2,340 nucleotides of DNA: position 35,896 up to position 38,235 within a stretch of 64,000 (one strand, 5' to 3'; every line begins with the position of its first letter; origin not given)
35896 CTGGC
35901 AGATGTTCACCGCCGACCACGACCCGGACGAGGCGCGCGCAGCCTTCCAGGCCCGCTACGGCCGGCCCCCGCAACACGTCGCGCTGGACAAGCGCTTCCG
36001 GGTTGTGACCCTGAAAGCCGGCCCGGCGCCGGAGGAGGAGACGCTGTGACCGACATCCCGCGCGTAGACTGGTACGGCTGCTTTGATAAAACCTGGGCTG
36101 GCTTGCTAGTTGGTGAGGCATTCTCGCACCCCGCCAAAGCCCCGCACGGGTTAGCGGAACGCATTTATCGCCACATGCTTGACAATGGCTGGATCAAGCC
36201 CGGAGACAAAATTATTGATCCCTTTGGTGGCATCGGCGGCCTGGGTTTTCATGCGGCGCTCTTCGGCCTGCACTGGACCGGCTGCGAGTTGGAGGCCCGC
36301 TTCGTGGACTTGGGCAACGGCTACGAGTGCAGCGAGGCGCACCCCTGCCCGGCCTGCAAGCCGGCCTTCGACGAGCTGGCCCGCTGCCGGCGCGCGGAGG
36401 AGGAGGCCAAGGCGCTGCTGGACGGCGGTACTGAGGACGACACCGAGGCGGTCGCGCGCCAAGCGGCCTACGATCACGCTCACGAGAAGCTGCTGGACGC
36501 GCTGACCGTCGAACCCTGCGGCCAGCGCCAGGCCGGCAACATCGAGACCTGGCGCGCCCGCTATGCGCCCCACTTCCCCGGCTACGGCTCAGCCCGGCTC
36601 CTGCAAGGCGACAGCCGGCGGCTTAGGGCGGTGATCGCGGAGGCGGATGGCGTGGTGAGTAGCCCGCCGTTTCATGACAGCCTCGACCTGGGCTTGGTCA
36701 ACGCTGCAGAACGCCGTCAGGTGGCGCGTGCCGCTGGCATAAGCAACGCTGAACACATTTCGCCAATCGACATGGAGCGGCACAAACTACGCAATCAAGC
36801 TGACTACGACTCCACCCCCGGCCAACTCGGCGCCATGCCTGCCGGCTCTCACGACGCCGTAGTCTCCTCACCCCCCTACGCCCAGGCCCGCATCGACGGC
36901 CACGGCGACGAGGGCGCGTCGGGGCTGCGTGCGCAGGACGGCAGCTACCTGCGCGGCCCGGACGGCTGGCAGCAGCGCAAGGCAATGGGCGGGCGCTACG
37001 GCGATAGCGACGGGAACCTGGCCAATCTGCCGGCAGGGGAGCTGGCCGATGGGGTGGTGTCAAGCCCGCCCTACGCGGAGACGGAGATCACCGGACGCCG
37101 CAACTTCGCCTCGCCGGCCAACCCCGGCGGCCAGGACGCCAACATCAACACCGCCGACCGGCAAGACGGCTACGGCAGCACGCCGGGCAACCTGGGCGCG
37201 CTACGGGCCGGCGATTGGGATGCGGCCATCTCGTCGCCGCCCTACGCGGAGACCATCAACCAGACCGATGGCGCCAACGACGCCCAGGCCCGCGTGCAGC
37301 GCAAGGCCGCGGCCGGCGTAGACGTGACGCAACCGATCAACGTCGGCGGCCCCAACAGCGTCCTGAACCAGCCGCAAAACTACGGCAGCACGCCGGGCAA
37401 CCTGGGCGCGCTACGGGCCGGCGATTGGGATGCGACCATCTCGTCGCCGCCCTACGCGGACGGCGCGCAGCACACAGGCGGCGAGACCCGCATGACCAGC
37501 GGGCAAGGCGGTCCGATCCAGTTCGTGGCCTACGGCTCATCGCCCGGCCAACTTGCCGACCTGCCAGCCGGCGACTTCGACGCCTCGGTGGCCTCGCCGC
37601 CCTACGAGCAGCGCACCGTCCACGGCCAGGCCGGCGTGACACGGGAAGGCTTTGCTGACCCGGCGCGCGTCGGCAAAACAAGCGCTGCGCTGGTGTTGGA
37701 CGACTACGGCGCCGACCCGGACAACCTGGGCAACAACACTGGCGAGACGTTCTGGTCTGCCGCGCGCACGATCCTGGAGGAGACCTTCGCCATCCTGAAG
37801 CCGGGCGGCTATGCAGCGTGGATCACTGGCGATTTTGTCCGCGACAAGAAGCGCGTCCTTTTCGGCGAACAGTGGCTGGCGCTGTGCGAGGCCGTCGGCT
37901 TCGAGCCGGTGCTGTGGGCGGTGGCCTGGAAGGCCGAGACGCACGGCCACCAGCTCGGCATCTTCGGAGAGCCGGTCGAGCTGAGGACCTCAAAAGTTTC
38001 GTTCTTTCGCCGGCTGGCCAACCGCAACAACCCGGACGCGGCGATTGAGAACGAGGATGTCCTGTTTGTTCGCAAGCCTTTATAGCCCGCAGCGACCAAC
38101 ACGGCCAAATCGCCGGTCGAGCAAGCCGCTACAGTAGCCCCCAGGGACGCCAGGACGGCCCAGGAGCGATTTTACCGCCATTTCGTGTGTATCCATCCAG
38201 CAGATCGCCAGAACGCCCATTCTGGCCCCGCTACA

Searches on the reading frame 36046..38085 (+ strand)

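Call 49: search_protein_families(library=phrogs, proteins=[window:36046-38085:+], max_evalue=0.00001)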
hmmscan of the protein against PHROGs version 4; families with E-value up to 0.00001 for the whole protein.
window:36046-38085:+ (679 aa): 3 families
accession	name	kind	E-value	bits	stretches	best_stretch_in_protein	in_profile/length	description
phrog_12517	-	unknown function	4.6e-15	56.6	0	551-619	191-260/316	-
phrog_67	-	other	4.3e-09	37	0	51-89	300-338/743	DNA methyltransferase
phrog_498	-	other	6.5e-07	29.2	0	27-89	358-415/633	DNA methyltransferase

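Call 50: search_protein_families(library=pfam, proteins=[window:36046-38085:+], max_evalue=0.00001)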
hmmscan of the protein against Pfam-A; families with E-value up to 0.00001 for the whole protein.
window:36046-38085:+ (679 aa): 2 families
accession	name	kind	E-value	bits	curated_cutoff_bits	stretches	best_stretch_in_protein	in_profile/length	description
PF01555.25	N6_N4_Mtase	-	3.4e-09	37.4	26.7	0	26-89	160-218/221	DNA methylase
PF01170.24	UPF0020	-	3.4e-06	27.4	22.3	0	31-78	7-54/197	RMKL-like, methyltransferase domain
